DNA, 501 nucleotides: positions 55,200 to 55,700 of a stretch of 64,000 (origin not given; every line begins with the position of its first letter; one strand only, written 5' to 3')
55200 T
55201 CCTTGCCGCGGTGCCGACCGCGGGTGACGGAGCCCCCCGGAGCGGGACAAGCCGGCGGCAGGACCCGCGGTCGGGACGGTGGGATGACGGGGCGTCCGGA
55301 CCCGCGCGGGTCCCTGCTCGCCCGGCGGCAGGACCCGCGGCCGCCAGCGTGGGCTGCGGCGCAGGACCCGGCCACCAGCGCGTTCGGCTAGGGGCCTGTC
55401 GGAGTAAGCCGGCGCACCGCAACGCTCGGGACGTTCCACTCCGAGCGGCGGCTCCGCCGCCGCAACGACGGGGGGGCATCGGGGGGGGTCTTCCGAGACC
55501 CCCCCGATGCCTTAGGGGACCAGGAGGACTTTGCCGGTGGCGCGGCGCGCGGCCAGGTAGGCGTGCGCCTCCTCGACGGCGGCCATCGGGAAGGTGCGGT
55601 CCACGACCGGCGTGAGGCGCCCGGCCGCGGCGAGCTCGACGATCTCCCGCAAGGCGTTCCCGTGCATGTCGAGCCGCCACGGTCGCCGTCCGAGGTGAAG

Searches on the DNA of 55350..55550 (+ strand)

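Call 67: search_rna_families(source=window, start=55350, end=55550, threshold=evalue, max_evalue=1)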
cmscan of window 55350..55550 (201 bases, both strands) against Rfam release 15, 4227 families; matches with E-value up to 1: 4.
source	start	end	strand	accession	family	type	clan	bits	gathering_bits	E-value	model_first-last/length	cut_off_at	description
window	55445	55513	+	RF02827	Scr6106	Gene; sRNA;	-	23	52.5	0.63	1-85/85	no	Streptomyces RNA 6106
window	55470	55550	-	RF02809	RsmW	Gene; sRNA;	CL00106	20.6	52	0.11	41-124/124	5'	RsmW RNA family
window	55476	55510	+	RF03292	mir-1301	Gene; miRNA;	-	18.8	63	0.48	1-80/80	no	mir-1301 microRNA precursor family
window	55475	55511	+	RF02649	Trans44_sRNA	Gene; sRNA;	-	12.5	108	0.25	1-37/267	no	Ruegeria trans44 sRNA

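Call 68: search_dna_similar(query=window:55380-55520:+, collection=plasmids, mode=distant, max_rows=10)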
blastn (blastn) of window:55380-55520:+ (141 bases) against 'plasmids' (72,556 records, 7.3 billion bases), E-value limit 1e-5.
No match.
